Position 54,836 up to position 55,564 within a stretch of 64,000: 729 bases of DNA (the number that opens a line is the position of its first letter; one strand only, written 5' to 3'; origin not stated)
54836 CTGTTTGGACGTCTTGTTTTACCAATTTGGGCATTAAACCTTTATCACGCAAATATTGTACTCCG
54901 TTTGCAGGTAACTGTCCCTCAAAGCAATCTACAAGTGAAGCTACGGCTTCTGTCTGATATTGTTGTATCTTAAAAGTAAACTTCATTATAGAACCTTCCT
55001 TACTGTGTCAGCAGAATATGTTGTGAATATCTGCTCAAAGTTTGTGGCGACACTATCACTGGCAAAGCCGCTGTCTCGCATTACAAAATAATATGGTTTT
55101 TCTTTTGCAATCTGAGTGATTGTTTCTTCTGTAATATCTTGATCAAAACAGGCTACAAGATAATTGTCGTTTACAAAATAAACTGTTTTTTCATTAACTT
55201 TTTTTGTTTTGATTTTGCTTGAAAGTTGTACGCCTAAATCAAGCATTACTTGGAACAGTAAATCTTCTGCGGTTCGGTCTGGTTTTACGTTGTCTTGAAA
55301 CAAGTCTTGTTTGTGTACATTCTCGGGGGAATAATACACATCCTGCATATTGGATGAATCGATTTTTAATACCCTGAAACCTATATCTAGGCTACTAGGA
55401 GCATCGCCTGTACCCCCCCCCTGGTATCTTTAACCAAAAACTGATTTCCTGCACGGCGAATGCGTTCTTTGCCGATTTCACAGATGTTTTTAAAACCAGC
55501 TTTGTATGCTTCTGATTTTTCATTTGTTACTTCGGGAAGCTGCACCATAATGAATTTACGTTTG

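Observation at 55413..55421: G9 homopolymer splits the mod gene exactly at a frame junction: candidate phase-variable type III methyltransferase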

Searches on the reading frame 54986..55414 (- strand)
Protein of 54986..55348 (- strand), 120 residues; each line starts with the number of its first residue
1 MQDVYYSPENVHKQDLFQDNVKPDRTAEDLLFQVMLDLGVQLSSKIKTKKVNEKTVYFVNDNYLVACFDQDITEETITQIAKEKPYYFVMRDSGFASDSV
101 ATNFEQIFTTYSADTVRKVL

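Call 15: list_cluster_members(proteins=[P0001, P0005, P0037, window:54986-55348:-, window:51792-54986:-])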
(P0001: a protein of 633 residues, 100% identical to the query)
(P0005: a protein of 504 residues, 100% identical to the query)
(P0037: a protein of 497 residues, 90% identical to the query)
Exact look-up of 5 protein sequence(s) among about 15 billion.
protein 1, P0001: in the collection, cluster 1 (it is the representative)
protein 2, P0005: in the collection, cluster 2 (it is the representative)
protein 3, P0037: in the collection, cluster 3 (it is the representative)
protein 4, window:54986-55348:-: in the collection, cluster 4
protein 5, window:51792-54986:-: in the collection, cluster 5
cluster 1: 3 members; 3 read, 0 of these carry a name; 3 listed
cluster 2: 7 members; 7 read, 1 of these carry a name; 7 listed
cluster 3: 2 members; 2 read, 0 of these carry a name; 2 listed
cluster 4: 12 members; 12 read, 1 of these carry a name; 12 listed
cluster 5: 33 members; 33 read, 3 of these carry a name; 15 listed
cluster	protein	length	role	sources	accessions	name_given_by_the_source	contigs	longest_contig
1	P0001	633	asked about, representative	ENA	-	-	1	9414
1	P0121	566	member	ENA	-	-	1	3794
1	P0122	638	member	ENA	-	-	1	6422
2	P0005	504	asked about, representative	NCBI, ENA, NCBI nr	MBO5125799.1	MAG: site-specific DNA-methyltransferase [Spirochaetaceae bacterium] | site-specific DNA-methyltransferase [Spirochaetaceae bacterium]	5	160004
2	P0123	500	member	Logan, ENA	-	-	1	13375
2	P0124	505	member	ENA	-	-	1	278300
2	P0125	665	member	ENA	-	-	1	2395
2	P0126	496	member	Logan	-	-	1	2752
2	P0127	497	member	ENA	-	-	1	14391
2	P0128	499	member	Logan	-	-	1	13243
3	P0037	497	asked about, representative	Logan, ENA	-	-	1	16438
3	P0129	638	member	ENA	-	-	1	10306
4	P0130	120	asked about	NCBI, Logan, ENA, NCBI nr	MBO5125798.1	MAG: hypothetical protein J6C11_11805 [Spirochaetaceae bacterium] | hypothetical protein [Spirochaetaceae bacterium]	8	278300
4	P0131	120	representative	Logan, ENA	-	-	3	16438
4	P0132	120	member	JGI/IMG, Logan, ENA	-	-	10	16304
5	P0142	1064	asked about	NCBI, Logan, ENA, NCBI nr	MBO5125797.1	MAG: DEAD/DEAH box helicase family protein [Spirochaetaceae bacterium] | DEAD/DEAH box helicase family protein [Spirochaetaceae bacterium]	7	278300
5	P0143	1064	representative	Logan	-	-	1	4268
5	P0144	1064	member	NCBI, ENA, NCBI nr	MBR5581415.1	MAG: DEAD/DEAH box helicase family protein [Treponema sp.] | DEAD/DEAH box helicase family protein [Treponema sp.]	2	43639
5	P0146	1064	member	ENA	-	-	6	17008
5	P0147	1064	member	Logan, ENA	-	-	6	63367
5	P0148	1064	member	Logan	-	-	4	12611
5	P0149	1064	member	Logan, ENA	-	-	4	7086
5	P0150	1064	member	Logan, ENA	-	-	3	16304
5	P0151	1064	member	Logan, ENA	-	-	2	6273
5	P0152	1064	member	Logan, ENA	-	-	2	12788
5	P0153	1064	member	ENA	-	-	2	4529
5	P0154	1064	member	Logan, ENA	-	-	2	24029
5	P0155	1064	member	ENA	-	-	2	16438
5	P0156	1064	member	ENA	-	-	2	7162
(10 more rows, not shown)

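Call 17: find_encoding_contigs(protein=P0121, flank=3000, max_places=4)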
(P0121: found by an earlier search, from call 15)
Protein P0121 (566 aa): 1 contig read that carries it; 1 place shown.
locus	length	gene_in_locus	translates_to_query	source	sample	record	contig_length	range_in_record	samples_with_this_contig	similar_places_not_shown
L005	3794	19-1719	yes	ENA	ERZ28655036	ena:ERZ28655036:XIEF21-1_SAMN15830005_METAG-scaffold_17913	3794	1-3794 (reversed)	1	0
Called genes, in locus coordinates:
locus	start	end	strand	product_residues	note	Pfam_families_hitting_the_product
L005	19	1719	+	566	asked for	PF01555:N6_N4_Mtase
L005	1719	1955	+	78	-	-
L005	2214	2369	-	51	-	PF00990:GGDEF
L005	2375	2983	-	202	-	-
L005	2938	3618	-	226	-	-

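Call 18: find_encoding_contigs(protein=P0124, flank=10000, max_places=4)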
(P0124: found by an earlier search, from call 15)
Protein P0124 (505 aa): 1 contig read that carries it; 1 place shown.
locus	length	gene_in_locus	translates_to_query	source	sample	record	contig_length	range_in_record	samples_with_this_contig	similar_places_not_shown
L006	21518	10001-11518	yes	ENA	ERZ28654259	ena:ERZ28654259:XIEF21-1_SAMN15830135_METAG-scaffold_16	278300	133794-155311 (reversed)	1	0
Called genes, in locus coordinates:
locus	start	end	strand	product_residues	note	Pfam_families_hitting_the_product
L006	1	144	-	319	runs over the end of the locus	PF00005:ABC_tran, PF13304:AAA_21 (faint)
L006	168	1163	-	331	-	PF01223:Endonuclease_NS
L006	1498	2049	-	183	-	PF13518:HTH_28, PF13565:HTH_32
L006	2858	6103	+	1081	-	PF00270:DEAD (faint), PF00176:SNF2-rel_dom, PF04851:ResIII, PF00271:Helicase_C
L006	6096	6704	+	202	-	PF14335:DUF4391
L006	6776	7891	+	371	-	PF02463:SMC_N (faint), PF13175:AAA_15, PF13304:AAA_21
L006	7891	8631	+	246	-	PF11536:DUF3226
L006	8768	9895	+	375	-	PF13784:Fic_N, PF02661:Fic, PF21248:SoFic-like_C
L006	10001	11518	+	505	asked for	PF01555:N6_N4_Mtase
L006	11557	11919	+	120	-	-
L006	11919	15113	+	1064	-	PF04851:ResIII, PF19778:RE_endonuc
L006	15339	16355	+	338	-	PF01547:SBP_bac_1, PF13416:SBP_bac_8, PF13531:SBP_bac_11, PF13343:SBP_bac_6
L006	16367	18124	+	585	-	PF00528:BPD_transp_1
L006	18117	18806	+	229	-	PF00005:ABC_tran, PF13304:AAA_21 (faint)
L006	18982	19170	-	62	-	-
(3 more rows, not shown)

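Call 19: find_encoding_contigs(protein=P0126, flank=3000, max_places=4)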
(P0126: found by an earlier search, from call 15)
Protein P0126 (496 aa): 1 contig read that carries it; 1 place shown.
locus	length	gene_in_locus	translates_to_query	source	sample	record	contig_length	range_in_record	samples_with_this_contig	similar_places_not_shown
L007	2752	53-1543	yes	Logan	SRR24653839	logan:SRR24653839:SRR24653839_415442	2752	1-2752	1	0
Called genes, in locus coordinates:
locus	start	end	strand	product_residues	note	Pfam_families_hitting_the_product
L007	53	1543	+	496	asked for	PF01555:N6_N4_Mtase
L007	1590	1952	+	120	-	-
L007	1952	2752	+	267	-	?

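Call 21: find_encoding_contigs(protein=P0146, flank=2500, max_places=10)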
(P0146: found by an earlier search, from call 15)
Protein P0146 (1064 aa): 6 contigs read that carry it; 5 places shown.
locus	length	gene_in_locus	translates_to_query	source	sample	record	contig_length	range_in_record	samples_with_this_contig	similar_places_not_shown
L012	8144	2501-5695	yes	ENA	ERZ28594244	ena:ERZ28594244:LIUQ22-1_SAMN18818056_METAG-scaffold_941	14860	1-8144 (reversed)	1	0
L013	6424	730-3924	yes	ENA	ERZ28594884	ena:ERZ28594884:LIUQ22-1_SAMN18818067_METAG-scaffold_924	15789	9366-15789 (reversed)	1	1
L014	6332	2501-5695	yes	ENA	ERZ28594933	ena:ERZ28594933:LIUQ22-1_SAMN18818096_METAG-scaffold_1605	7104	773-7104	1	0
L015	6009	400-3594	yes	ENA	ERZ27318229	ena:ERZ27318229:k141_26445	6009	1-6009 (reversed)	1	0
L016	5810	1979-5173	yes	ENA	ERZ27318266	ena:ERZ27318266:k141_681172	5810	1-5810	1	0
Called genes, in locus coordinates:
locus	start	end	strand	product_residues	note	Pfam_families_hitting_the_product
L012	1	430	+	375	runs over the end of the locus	PF13784:Fic_N, PF02661:Fic, PF21248:SoFic-like_C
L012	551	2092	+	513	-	PF01555:N6_N4_Mtase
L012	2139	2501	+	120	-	-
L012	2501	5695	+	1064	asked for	PF04851:ResIII, PF19778:RE_endonuc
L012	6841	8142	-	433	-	?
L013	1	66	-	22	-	?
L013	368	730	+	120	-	-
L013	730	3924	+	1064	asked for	PF04851:ResIII, PF19778:RE_endonuc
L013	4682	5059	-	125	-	-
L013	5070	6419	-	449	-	PF01266:DAO (faint), PF07992:Pyr_redox_2, PF13450:NAD_binding_8 (faint), PF00070:Pyr_redox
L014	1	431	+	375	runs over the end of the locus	PF13784:Fic_N, PF02661:Fic, PF21248:SoFic-like_C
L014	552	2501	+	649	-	PF01555:N6_N4_Mtase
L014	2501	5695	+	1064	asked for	PF04851:ResIII, PF19778:RE_endonuc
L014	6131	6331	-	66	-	?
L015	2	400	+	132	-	?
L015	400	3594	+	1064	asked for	PF04851:ResIII, PF19778:RE_endonuc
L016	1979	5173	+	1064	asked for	PF04851:ResIII, PF19778:RE_endonuc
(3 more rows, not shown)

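Call 22: find_encoding_contigs(protein=P0147, flank=2500, max_places=10)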
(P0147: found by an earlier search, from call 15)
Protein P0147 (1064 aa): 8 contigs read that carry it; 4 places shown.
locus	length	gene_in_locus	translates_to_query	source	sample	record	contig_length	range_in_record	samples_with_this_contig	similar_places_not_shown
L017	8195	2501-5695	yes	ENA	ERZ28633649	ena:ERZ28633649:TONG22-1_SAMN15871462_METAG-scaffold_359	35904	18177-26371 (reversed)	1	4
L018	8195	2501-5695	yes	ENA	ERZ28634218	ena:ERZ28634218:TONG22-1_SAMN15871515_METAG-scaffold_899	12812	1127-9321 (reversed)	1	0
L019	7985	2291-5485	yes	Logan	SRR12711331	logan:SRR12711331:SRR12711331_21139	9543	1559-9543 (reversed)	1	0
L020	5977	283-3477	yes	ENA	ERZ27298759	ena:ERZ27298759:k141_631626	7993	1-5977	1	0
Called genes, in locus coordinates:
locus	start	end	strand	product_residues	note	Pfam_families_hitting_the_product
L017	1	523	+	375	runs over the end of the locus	PF13784:Fic_N, PF02661:Fic, PF21248:SoFic-like_C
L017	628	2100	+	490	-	PF01555:N6_N4_Mtase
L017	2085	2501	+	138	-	-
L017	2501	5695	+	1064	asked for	PF04851:ResIII, PF19778:RE_endonuc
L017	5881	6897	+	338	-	PF01547:SBP_bac_1, PF13416:SBP_bac_8, PF13531:SBP_bac_11, PF13343:SBP_bac_6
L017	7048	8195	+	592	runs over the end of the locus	PF00528:BPD_transp_1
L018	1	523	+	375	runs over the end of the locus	PF13784:Fic_N, PF02661:Fic, PF21248:SoFic-like_C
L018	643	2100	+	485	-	PF01555:N6_N4_Mtase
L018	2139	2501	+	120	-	-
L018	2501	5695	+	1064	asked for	PF04851:ResIII, PF19778:RE_endonuc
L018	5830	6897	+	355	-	PF01547:SBP_bac_1, PF13416:SBP_bac_8, PF13531:SBP_bac_11, PF13343:SBP_bac_6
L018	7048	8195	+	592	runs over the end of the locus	PF00528:BPD_transp_1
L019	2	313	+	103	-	?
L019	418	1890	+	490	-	PF01555:N6_N4_Mtase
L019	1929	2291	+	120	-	-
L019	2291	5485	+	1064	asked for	PF04851:ResIII, PF19778:RE_endonuc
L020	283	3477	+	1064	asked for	PF04851:ResIII, PF19778:RE_endonuc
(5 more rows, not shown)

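Call 26: search_solved_structures(query=P0122, max_evalue=0.001, show_alignments=2)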
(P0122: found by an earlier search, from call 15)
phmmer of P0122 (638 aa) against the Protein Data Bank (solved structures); distinct sequences matched with E-value up to 0.001: 3.
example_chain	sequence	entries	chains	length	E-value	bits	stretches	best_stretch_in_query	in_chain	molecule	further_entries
6k0w_B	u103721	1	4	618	3.2e-64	220.6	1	61-562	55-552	Adenine specific DNA methyltransferase (Mod)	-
4zcf_A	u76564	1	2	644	6.4e-54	186.6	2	13-257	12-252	Restriction endonuclease EcoP15I, modification subunit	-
7dsu_A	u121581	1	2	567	2.6e-30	108.6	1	98-456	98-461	Mbo45V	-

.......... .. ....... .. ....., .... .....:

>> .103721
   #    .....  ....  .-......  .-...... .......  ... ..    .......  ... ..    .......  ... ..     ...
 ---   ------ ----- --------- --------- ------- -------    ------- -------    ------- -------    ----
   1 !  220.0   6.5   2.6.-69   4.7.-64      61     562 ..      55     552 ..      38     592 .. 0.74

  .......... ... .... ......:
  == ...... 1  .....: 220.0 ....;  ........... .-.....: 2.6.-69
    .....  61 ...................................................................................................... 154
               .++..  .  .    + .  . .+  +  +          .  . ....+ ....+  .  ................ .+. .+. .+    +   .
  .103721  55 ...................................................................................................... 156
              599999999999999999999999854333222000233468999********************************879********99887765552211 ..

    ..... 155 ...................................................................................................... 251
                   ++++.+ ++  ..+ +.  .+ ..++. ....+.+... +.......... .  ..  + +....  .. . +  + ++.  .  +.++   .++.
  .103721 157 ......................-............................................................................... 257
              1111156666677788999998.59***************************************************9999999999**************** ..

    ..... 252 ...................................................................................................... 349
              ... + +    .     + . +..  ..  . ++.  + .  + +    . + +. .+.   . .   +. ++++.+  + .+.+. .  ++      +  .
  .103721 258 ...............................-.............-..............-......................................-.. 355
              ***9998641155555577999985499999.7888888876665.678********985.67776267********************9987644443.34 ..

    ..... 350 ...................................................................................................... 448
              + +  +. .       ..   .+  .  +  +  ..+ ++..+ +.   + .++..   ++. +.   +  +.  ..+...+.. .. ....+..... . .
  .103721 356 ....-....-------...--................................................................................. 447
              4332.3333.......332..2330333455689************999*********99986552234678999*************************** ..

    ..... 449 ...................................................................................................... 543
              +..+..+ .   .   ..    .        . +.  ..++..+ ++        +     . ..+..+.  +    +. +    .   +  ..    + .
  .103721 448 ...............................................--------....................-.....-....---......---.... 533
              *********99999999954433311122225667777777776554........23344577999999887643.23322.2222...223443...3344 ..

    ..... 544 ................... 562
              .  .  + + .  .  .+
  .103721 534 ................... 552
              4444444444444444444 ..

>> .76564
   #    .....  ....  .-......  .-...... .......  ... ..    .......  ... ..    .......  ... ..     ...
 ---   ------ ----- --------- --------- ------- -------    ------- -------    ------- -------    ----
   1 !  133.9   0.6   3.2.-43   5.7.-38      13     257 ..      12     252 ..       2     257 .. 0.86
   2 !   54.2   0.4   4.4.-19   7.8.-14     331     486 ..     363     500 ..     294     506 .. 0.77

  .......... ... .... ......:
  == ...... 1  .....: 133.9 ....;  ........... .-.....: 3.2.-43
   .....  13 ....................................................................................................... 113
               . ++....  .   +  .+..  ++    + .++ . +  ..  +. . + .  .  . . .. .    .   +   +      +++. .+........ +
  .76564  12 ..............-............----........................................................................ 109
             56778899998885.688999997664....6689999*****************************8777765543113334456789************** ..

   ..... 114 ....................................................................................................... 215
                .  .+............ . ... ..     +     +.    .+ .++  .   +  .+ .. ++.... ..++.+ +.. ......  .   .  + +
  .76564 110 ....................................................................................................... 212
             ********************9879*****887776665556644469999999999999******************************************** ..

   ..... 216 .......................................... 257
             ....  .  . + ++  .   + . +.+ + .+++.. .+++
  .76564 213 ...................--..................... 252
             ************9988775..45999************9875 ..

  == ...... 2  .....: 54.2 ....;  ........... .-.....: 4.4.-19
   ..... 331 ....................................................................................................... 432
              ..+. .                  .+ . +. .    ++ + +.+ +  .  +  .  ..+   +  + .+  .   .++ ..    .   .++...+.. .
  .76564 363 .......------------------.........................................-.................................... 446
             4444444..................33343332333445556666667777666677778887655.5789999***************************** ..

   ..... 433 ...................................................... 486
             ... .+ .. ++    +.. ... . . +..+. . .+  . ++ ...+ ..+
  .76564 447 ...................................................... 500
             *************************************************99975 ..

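Call 64: predict_structure(alignment_id=A2)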
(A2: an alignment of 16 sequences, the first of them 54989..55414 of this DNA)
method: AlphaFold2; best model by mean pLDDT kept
length: 142 residues; sequences in the alignment: 16
mean_pLDDT: 74.4   pTM: 0.68
mean pLDDT of the five models: 74.4, 74.0, 73.9, 73.2, 67.3
residues with pLDDT >= 90: 28; 70-90: 59; 50-70: 40; < 50: 15
segments of 3 or more residues with pLDDT < 50: 1-3, 8-12, 118-121
pLDDT, mean of each block of 10 residues (from residue 1): 46 58 58 53 77 86 88 92 92 84 92 61 67 87 69
secondary structure, 60 per line:
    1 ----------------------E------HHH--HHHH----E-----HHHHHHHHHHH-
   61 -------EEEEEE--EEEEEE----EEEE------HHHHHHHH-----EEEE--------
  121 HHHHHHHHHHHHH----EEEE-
elements in order: H35-38 H49-59 E68-73 E76-81 E86-89 H96-103 E109-112 H121-133 E138-141

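Call 68: fold_search(model_id=the predicted structure, library=pdb)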
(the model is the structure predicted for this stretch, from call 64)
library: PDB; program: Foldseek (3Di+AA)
matches with E <= 10: 897; with E <= 0.001: 0
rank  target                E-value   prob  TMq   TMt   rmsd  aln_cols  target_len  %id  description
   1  4zcf_B                2.4e-03  1.00  0.50  0.14   4.2       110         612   14  Structural basis of asymmetric DNA methylation and ATP-triggered long-range diffusion by EcoP15I (released 2015-07-29)
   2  7tid_E                3.5e-03  0.98  0.37  0.19   6.4       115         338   12  Structure of the yeast clamp loader (Replication Factor C RFC) bound to the sliding clamp (Proliferating Cell Nuclear  (released 2022-02-16)
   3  8tw7_5                4.5e-03  0.98  0.37  0.19   6.5       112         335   12  Cryo-EM structure of S. cerevisiae Ctf18-RFC-PCNA complex in Apo state conformation I (released 2024-09-04)
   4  4zcf_A                5.4e-03  1.00  0.53  0.14   3.3       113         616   16  Structural basis of asymmetric DNA methylation and ATP-triggered long-range diffusion by EcoP15I (released 2015-07-29)
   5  8dgc_E                5.8e-03  0.94  0.29  0.09  10.3        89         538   11  Avs3 bound to phage PhiV-1 terminase (released 2022-08-03)
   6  8r7c_E                5.8e-03  0.66  0.25  0.06  10.9       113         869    9  MutSbeta bound to compound CHDI-00915542 in the canonical DNA-mismatch bound form (released 2024-11-27)
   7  8rb0_A                6.5e-03  0.85  0.27  0.07   8.1        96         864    7  The crystal structure of DNA-bound human MutSbeta (MSH2_E749A/MSH3) in the canonical mismatch bound conformation with  (released 2025-06-11)
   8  8r7c_A                7.4e-03  0.93  0.28  0.06   7.0        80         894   10  MutSbeta bound to compound CHDI-00915542 in the canonical DNA-mismatch bound form (released 2024-11-27)
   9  7stb_E                1.1e-02  0.99  0.41  0.20   5.1       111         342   10  Closed state of Rad24-RFC:9-1-1 bound to a 5' ss/dsDNA junction (released 2022-03-23)
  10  7tib_E                1.5e-02  0.97  0.40  0.20   5.7       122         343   12  Structure of the yeast clamp loader (Replication Factor C RFC) bound to the open sliding clamp (Proliferating Cell Nuc (released 2022-02-16)
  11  7e8r                  1.6e-02  0.96  0.45  0.22  10.0       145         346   12  EcoT38I restriction endonuclease (released 2022-03-02)
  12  7z6h_E                2.9e-02  0.92  0.37  0.19   6.4       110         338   13  Structure of DNA-bound human RAD17-RFC clamp loader and 9-1-1 checkpoint clamp (released 2022-05-04)
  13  8fs8_E                3.7e-02  0.97  0.42  0.21   4.4        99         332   10  Structure of S. cerevisiae Rad24-RFC loading the 9-1-1 clamp onto a 5-nt gapped DNA (9-1-1 encircling fully bound DNA) (released 2023-06-14)
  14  8ag6_B                3.7e-02  0.66  0.28  0.05   8.4        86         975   10  human MutSalpha (MSH2/MSH6) binding to DNA with a GT mismatch (released 2023-01-25)
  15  8r7e_E                4.2e-02  0.75  0.27  0.06   6.8        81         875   10  MutSbeta bound to compound CHDI-00898647 in the canonical DNA-mismatch bound form (released 2024-11-27)
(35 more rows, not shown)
